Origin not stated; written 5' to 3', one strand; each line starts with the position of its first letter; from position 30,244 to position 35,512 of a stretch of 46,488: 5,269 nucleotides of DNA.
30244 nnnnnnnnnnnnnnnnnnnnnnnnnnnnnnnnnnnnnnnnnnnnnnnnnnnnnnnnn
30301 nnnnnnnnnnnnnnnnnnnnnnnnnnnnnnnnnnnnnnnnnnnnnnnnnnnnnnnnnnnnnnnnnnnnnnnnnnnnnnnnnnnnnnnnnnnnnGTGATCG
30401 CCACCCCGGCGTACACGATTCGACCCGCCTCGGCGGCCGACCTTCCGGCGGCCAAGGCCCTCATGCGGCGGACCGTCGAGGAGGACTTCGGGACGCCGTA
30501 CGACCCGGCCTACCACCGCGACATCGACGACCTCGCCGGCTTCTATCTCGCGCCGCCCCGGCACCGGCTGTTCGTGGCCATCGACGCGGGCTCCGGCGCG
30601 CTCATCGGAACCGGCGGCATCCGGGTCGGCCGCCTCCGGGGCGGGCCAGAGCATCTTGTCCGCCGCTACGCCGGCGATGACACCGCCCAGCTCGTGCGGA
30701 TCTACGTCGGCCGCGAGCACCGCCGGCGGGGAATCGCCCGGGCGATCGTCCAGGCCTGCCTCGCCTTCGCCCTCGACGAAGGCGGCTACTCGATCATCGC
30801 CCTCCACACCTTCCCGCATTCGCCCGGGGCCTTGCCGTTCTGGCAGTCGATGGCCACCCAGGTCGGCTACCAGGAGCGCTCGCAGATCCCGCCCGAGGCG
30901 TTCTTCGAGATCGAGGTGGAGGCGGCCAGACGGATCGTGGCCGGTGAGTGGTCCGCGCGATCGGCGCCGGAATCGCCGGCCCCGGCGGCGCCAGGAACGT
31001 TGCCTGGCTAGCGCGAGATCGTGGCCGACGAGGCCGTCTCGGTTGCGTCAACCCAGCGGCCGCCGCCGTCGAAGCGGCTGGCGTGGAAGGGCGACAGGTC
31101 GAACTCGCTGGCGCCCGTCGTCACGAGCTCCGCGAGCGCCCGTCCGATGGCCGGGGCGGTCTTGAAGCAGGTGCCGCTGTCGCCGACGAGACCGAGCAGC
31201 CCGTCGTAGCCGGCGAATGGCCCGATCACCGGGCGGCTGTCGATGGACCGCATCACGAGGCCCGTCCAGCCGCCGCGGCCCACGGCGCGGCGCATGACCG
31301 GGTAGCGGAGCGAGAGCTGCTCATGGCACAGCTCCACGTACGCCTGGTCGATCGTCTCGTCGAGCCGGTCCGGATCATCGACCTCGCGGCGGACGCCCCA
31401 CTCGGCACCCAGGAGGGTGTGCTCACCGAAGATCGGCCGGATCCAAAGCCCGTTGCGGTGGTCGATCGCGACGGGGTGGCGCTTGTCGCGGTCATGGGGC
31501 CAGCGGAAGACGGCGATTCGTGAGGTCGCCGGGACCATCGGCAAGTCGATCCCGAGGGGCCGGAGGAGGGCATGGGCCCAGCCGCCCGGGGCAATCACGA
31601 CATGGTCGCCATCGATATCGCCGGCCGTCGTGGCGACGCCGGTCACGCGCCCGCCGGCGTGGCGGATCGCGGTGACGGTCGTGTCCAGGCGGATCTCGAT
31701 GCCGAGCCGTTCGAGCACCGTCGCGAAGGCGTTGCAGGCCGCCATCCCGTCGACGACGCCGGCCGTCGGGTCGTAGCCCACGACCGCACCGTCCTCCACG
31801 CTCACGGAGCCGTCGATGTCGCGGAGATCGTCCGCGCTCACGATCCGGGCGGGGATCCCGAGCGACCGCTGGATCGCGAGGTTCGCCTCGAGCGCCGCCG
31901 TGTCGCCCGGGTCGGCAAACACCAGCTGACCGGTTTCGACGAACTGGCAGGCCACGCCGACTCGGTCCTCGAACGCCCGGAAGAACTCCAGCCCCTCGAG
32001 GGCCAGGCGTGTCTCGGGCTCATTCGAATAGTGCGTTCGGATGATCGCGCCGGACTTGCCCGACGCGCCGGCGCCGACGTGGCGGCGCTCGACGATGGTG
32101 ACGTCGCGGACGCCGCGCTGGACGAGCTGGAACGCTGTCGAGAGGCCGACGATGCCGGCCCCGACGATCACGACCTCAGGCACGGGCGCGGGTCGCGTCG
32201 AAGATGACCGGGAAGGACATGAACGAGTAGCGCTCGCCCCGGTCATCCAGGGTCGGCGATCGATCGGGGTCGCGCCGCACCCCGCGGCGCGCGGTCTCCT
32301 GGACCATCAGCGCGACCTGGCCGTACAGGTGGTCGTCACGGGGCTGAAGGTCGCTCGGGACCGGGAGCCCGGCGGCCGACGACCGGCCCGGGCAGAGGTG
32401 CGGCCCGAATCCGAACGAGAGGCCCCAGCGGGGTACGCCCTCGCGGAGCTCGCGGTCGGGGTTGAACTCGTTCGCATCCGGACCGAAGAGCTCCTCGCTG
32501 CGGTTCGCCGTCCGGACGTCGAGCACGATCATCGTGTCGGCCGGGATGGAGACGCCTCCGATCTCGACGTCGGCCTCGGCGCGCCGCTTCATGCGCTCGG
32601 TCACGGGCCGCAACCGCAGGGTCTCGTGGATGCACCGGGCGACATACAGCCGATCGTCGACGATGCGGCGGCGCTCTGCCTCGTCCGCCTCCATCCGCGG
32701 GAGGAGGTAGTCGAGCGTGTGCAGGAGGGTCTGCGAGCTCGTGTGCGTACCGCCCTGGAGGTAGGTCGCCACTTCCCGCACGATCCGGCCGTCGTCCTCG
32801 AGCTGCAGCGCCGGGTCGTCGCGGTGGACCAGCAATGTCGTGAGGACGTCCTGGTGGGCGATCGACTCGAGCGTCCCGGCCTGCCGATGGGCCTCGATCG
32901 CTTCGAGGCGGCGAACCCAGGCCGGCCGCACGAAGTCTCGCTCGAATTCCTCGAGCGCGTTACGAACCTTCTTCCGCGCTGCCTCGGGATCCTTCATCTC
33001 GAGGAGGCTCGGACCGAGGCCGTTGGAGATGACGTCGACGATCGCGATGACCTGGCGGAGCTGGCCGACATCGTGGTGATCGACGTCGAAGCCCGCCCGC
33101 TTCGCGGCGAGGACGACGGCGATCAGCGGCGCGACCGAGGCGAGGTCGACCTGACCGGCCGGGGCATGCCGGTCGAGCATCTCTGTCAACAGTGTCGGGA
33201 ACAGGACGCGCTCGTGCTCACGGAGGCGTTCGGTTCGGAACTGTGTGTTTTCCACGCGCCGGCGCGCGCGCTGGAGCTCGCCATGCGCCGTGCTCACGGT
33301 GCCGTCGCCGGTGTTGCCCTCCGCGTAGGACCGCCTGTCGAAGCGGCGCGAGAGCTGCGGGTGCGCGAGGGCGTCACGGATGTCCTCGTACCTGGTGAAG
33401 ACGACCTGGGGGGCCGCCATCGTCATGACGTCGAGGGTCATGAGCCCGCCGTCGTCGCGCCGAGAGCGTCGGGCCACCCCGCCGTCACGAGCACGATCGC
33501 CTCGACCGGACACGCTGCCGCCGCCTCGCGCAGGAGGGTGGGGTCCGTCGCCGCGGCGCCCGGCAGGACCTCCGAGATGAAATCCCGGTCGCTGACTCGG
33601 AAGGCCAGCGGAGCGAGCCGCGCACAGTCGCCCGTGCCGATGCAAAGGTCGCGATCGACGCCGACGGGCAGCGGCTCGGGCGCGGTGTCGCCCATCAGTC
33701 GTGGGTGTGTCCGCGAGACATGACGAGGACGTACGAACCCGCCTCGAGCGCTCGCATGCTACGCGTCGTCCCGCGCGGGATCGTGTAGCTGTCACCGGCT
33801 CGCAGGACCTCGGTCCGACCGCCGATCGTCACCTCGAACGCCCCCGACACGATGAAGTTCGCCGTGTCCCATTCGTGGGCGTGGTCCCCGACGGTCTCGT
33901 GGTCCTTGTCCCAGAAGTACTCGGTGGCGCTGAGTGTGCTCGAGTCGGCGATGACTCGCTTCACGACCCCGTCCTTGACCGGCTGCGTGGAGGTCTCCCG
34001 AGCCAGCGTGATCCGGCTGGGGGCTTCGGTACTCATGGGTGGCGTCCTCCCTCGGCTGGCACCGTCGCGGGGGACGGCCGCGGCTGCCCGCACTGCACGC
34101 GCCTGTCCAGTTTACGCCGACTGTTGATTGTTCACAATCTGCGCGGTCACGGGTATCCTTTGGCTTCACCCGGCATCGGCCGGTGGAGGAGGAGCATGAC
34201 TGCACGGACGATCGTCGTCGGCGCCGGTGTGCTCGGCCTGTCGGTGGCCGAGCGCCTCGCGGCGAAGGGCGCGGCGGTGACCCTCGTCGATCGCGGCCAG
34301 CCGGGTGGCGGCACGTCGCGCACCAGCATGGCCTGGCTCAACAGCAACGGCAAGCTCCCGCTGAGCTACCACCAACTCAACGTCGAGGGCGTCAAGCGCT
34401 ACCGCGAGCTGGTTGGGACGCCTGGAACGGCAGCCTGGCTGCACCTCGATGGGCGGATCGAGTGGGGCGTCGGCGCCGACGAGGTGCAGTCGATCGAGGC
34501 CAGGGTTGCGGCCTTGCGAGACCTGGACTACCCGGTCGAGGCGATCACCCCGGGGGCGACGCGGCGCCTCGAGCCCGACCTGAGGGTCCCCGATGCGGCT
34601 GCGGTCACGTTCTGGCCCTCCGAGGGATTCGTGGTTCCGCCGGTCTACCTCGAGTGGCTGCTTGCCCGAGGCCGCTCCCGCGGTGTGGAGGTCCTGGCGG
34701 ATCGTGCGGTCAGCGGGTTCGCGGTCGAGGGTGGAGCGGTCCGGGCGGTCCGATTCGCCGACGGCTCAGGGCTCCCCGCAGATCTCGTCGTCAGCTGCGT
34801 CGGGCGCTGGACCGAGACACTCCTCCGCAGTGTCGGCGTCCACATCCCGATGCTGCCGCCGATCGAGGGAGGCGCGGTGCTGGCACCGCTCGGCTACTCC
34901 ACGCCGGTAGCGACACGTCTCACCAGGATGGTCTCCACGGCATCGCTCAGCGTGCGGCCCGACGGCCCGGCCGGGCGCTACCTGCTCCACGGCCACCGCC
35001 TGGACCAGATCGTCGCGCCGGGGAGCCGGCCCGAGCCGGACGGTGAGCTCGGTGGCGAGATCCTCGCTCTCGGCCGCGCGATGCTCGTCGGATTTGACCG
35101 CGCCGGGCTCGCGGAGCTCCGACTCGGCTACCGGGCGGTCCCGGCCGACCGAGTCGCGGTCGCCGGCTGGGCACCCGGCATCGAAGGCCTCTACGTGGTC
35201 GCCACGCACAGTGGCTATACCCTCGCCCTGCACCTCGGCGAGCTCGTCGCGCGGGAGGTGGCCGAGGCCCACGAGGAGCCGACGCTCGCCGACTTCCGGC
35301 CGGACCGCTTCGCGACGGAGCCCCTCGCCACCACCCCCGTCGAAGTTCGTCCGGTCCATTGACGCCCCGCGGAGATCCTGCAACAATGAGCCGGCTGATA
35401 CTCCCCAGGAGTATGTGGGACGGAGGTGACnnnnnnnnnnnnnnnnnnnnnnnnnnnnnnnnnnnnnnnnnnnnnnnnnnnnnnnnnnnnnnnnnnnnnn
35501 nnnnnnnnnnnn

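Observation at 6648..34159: One 10-12-bp element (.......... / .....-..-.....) marks about nine sites, nearly all at promoters, across 28 kb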

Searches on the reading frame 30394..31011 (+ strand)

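Call 7: search_protein_families(library=pfam, proteins=[window:30394-31011:+])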
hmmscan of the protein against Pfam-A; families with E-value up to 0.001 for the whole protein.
window:30394-31011:+ (205 aa): 5 families
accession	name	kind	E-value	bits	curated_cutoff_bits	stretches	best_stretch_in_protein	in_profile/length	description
PF00583.31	Acetyltransf_1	-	6.6e-14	52.6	20.7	1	30-152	10-113/116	Acetyltransferase (GNAT) family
PF13508.13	Acetyltransf_7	-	9.1e-07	29.6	27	1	56-152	2-79/84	Acetyltransferase (GNAT) domain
PF13302.13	Acetyltransf_3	-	7.8e-05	23.8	25.4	1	8-138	3-120/138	Acetyltransferase (GNAT) domain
PF14542.12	Acetyltransf_CG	-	0.00076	20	30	0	92-130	17-57/80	GCN5-related N-acetyl-transferase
PF13673.13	Acetyltransf_10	-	0.00083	19.8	23.6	0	96-152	50-104/128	Acetyltransferase (GNAT) domain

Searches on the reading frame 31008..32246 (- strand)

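Call 7: search_protein_families(library=pfam, proteins=[window:31008-32246:-])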
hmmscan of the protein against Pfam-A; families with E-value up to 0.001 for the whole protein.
window:31008-32246:- (412 aa): 10 families
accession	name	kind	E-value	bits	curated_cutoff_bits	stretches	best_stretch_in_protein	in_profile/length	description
PF01266.30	DAO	-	8.1e-63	213.5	27.9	1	25-374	2-353/353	FAD dependent oxidoreductase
PF07992.20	Pyr_redox_2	-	1.9e-09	37.8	26.1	1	23-55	142-174/291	Pyridine nucleotide-disulphide oxidoreductase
PF01593.30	Amino_oxidase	-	9.8e-08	32.1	19.8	1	161-235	203-268/443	Flavin containing amine oxidoreductase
PF13738.12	Pyr_redox_3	-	1.1e-07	31.8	30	0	26-59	1-34/305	Pyridine nucleotide-disulphide oxidoreductase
PF00070.33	Pyr_redox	-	2.8e-07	31.4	22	0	25-56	2-32/82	Pyridine nucleotide-disulphide oxidoreductase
PF00890.30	FAD_binding_2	-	7.4e-06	25.8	20.4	1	25-231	2-212/414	FAD binding domain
PF13450.12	NAD_binding_8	-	9.6e-06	26.2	21.9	1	27-57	1-30/68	NAD(P)-binding Rossmann-like domain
PF03486.20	HI0933_like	-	1.3e-05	25.2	50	0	172-225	113-167/244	HI0933-like protein Rossmann domain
PF13454.12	NAD_binding_9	-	4.3e-05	24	21.8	0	26-61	1-39/155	FAD-NAD(P)-binding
PF01494.25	FAD_binding_3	-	5.1e-05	23.1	22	1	24-57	3-35/349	FAD binding domain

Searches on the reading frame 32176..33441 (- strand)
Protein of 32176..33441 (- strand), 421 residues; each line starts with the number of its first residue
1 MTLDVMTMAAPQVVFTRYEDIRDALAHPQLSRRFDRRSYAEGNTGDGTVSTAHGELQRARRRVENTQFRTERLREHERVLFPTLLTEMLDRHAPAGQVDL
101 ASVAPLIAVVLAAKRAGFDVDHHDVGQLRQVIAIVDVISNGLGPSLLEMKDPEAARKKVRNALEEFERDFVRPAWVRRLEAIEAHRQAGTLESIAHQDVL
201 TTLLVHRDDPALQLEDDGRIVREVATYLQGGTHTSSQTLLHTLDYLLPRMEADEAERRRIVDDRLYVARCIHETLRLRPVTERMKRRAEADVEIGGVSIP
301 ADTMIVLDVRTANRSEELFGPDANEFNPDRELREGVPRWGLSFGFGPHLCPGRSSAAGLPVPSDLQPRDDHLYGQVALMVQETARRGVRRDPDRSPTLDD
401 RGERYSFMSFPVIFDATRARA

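Call 51: find_homologous_proteins(query=window:32176-33441:-, max_evalue=1e-40)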
Query window:32176-33441:- (421 aa): 665 proteins with E <= 1e-40 among 8000 candidates; the best 120 are listed.
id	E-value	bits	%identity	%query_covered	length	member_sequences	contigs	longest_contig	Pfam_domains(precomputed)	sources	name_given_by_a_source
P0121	1.8e-261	885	95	100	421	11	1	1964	PF00067.28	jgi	jgi:cytochrome P450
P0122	2.5e-246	835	89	100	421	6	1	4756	PF00067.28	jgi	-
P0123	1.8e-228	776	82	100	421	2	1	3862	PF00067.28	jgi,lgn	jgi:cytochrome P450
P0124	4.4e-202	689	74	100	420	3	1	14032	PF00067.28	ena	-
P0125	4.4e-201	686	73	100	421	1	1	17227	PF00067.28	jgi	jgi:cytochrome P450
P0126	2.0e-199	681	72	100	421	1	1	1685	PF00067.28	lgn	-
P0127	3.3e-196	670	73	99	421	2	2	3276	PF00067.28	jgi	-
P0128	3.2e-194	663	71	99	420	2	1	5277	PF00067.28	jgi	jgi:cytochrome P450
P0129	5.8e-194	663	71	100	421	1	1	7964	PF00067.28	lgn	-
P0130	4.7e-189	646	69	100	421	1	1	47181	PF00067.28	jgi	jgi:cytochrome P450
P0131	1.4e-186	638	68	100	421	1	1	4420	PF00067.28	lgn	-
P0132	8.6e-183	626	69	99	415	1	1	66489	PF00067.28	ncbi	ncbi:MAG: cytochrome P450 [Chloroflexota bacterium]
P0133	2.0e-149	516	59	98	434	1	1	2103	PF00067.28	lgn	-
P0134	6.7e-147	508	59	98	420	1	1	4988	PF00067.28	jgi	jgi:cytochrome P450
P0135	1.2e-145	503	59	98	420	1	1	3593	PF00067.28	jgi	-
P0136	8.5e-145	501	58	99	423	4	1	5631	PF00067.28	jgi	jgi:cytochrome P450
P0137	2.9e-143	496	57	99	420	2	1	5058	PF00067.28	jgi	jgi:cytochrome P450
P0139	1.2e-142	494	58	96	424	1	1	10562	PF00067.28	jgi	jgi:cytochrome P450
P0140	3.4e-142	492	56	100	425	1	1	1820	PF00067.28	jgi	jgi:cytochrome P450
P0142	1.2e-141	490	58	98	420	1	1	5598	PF00067.28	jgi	jgi:cytochrome P450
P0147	2.3e-139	483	54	99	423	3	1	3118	PF00067.28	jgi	jgi:cytochrome P450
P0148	1.9e-138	480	55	99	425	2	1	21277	PF00067.28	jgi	jgi:cytochrome P450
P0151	3.0e-136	473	55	99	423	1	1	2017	PF00067.28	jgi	jgi:cytochrome P450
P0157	1.0e-134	467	55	98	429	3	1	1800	PF00067.28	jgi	jgi:cytochrome P450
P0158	1.3e-134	467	55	99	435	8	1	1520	PF00067.28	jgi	jgi:cytochrome P450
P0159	1.8e-134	467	55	98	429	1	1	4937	PF00067.28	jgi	jgi:cytochrome P450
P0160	2.0e-134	467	54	98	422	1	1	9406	PF00067.28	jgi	jgi:cytochrome P450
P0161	1.3e-133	464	55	98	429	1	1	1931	PF00067.28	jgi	jgi:cytochrome P450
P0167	7.7e-132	458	55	96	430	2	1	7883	PF00067.28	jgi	jgi:cytochrome P450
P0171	9.1e-131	455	55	96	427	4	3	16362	PF00067.28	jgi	jgi:cytochrome P450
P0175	2.5e-130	453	54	96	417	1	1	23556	PF00067.28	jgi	jgi:cytochrome P450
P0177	1.4e-129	451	54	98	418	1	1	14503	PF00067.28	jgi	jgi:cytochrome P450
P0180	2.4e-129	450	54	98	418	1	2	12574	PF00067.28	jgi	jgi:cytochrome P450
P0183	4.5e-129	449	54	97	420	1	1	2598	PF00067.28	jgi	jgi:cytochrome P450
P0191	1.9e-128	447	53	98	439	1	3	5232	PF00067.28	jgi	jgi:cytochrome P450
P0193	4.6e-128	446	53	99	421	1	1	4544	PF00067.28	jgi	jgi:cytochrome P450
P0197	7.2e-128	445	53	98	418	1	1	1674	PF00067.28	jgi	jgi:cytochrome P450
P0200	9.5e-128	445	55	98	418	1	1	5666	PF00067.28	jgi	jgi:cytochrome P450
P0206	5.2e-127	442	54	97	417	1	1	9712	PF00067.28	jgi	jgi:cytochrome P450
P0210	6.5e-127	442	52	98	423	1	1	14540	PF00067.28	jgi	jgi:cytochrome P450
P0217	1.5e-126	441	53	99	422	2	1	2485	PF00067.28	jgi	jgi:cytochrome P450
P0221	2.1e-126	440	53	99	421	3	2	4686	PF00067.28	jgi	jgi:cytochrome P450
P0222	2.6e-126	440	54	96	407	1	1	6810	PF00067.28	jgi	jgi:cytochrome P450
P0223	2.7e-126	440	54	96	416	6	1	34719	PF00067.28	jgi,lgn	jgi:cytochrome P450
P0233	7.1e-126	438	53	96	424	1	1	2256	PF00067.28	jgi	jgi:cytochrome P450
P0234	7.3e-126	438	53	98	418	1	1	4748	PF00067.28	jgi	jgi:cytochrome P450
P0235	7.4e-126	438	53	95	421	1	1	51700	PF00067.28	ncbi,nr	ncbi:MAG TPA: cytochrome P450 [Candidatus Limnocylindrales bacterium]|nr:cytochrome P450 [Candidatus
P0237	1.1e-125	438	54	100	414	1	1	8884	PF00067.28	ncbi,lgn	ncbi:MAG: cytochrome P450 [Candidatus Limnocylindria bacterium]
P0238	1.3e-125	438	51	99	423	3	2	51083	PF00067.28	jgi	jgi:cytochrome P450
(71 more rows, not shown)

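Call 52: find_encoding_contigs(protein=P0132, flank=10000, max_places=1)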
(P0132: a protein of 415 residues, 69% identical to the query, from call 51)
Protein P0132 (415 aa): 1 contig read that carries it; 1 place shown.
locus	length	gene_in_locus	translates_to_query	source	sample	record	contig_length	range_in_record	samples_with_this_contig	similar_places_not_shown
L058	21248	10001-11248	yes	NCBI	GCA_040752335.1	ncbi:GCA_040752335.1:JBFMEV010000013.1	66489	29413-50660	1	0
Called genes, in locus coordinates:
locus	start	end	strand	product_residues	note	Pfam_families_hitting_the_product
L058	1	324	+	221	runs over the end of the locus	PF01381:HTH_3, PF13560:HTH_31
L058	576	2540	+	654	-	-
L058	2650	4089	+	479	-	PF00330:Aconitase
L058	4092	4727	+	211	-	PF00694:Aconitase_C, PF27512:LeuD (weak)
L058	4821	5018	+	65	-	-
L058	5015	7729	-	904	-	PF00403:HMA, PF07731:Cu-oxidase_2 (faint), PF00122:E1-E2_ATPase, PF00702:Hydrolase, PF08282:Hydrolase_3 (faint), PF00127:Copper-bind (weak), PF13473:Cupredoxin_1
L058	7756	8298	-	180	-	PF04945:YHS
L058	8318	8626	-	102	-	PF13806:Rieske_2, PF00355:Rieske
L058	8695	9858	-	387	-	PF00070:Pyr_redox (faint), PF01266:DAO, PF07992:Pyr_redox_2 (faint), PF13450:NAD_binding_8 (faint), PF13454:NAD_binding_9 (faint)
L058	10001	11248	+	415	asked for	PF00067:p450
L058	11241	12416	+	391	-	PF00070:Pyr_redox (faint), PF00890:FAD_binding_2, PF01266:DAO, PF01494:FAD_binding_3 (faint), PF01593:Amino_oxidase (faint), PF03486:HI0933_like (faint), PF07992:Pyr_redox_2 (faint), PF13450:NAD_binding_8 (weak), +1 more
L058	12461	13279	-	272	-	PF00532:Peripla_BP_1, PF13377:Peripla_BP_3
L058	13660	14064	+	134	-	-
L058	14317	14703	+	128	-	PF13473:Cupredoxin_1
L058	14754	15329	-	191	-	PF00583:Acetyltransf_1, PF13508:Acetyltransf_7 (weak)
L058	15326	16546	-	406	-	PF05977:MFS_3, PF07690:MFS_1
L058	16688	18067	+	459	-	PF00171:Aldedh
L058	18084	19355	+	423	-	PF01545:Cation_efflux, PF16916:ZT_dimer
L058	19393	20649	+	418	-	PF01545:Cation_efflux, PF16916:ZT_dimer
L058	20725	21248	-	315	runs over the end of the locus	PF00892:EamA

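Call 53: find_encoding_contigs(protein=P0130, flank=10000, max_places=1)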
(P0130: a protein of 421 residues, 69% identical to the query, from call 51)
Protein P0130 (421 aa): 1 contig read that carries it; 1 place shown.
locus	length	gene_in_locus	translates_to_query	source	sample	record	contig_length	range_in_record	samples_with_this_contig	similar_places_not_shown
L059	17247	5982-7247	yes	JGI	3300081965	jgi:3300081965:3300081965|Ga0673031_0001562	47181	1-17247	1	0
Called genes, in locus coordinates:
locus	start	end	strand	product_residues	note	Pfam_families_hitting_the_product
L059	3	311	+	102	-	?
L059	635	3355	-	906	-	PF00403:HMA, PF07731:Cu-oxidase_2 (faint), PF00122:E1-E2_ATPase, PF00702:Hydrolase, PF13473:Cupredoxin_1, PF00127:Copper-bind (faint)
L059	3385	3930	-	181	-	PF04945:YHS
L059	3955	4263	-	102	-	PF00355:Rieske, PF13806:Rieske_2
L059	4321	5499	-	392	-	PF00070:Pyr_redox (faint), PF01266:DAO, PF07992:Pyr_redox_2 (faint), PF13454:NAD_binding_9 (faint)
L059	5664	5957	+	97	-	PF13370:Fer4_13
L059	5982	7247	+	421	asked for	PF00067:p450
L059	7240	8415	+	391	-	PF00890:FAD_binding_2 (weak), PF01266:DAO, PF07992:Pyr_redox_2 (faint), PF13450:NAD_binding_8 (faint), PF13454:NAD_binding_9 (faint), PF13738:Pyr_redox_3 (faint)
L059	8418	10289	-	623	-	PF05977:MFS_3, PF07690:MFS_1, PF00583:Acetyltransf_1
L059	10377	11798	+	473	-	PF00171:Aldedh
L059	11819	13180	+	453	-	PF01545:Cation_efflux, PF16916:ZT_dimer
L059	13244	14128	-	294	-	PF00892:EamA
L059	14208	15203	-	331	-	PF00005:ABC_tran, PF08352:oligo_HPY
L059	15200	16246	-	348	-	PF00005:ABC_tran, PF08352:oligo_HPY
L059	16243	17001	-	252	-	PF00392:GntR, PF07848:PaaX (weak), PF07729:FCD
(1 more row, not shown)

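Call 54: find_encoding_contigs(protein=P0125, flank=10000, max_places=1)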
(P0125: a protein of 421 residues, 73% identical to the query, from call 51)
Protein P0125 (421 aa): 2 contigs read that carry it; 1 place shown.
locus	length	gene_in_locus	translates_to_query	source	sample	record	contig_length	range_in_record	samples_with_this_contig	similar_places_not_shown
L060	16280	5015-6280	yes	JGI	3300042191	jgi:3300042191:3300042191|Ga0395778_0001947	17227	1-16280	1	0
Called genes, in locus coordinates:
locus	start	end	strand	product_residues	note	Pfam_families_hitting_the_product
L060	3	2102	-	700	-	?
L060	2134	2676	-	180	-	-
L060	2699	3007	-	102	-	PF00355:Rieske, PF13806:Rieske_2 (weak)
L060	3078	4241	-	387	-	PF01266:DAO, PF07992:Pyr_redox_2 (faint)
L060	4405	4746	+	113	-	PF05899:Cupin_3 (weak), PF07883:Cupin_2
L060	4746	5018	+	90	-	PF13459:Fer4_15, PF13370:Fer4_13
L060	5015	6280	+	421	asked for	PF00067:p450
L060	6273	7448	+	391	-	PF00070:Pyr_redox (faint), PF00890:FAD_binding_2 (weak), PF01266:DAO, PF01593:Amino_oxidase (faint), PF07992:Pyr_redox_2 (faint), PF13738:Pyr_redox_3 (faint)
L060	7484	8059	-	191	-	PF00583:Acetyltransf_1, PF13508:Acetyltransf_7 (weak)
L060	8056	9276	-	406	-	PF05977:MFS_3, PF07690:MFS_1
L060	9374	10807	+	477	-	PF00171:Aldedh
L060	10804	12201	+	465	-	PF01545:Cation_efflux, PF16916:ZT_dimer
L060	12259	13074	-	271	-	-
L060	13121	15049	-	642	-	PF00122:E1-E2_ATPase, PF00702:Hydrolase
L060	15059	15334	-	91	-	PF02583:Trns_repr_metal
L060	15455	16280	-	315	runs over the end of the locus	PF00892:EamA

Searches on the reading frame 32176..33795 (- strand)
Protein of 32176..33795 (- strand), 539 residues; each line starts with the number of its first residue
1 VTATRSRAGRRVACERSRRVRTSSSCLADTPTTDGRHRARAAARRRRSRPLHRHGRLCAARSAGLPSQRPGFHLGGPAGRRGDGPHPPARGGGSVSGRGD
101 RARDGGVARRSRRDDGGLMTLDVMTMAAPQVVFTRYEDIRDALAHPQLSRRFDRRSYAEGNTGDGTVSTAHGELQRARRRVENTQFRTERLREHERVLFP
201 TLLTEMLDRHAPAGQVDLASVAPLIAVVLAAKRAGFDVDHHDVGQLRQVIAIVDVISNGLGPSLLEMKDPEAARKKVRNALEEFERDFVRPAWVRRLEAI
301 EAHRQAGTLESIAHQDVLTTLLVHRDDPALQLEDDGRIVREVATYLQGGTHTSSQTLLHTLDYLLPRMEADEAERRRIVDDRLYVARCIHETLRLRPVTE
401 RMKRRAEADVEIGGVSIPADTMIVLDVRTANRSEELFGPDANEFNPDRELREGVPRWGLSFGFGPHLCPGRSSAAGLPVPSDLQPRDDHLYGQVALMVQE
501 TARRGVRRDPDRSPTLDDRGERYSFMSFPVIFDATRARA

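Call 7: search_protein_families(library=pfam, proteins=[window:32176-33795:-])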
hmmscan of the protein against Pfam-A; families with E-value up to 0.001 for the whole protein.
window:32176-33795:- (539 aa): 1 family
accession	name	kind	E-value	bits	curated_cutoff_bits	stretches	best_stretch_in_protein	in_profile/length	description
PF00067.27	p450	-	7.4e-25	88.1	22.8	1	125-472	41-415/462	Cytochrome P450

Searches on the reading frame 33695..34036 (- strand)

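Call 71: search_protein_families(library=pfam, proteins=[window:33695-34036:-], max_evalue=0.001)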
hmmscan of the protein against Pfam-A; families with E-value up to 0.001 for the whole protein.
window:33695-34036:- (113 aa): 2 families
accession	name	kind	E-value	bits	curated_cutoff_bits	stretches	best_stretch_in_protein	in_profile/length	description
PF07883.17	Cupin_2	-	2.8e-11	43.4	27.2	1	47-99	9-61/70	Cupin domain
PF05899.18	Cupin_3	-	7.9e-06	25.9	23.5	1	54-95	24-65/74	EutQ-like cupin domain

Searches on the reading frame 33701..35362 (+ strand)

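Call 7: search_protein_families(library=pfam, proteins=[window:33701-35362:+])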
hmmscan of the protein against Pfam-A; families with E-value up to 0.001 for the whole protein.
window:33701-35362:+ (553 aa): 6 families
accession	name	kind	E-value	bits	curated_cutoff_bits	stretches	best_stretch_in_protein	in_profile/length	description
PF01266.30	DAO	-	3.2e-36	126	27.9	1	170-518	2-352/353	FAD dependent oxidoreductase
PF07992.20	Pyr_redox_2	-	3.6e-09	36.9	26.1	0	169-199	144-174/291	Pyridine nucleotide-disulphide oxidoreductase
PF13454.12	NAD_binding_9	-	4.7e-06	27.1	21.8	0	172-216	2-54/155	FAD-NAD(P)-binding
PF13450.12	NAD_binding_8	-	6.5e-06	26.8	21.9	1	172-209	1-38/68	NAD(P)-binding Rossmann-like domain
PF00070.33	Pyr_redox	-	2.2e-05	25.3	22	1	169-199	1-31/82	Pyridine nucleotide-disulphide oxidoreductase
PF00890.30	FAD_binding_2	-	4.6e-05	23.2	20.4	1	171-219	3-51/414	FAD binding domain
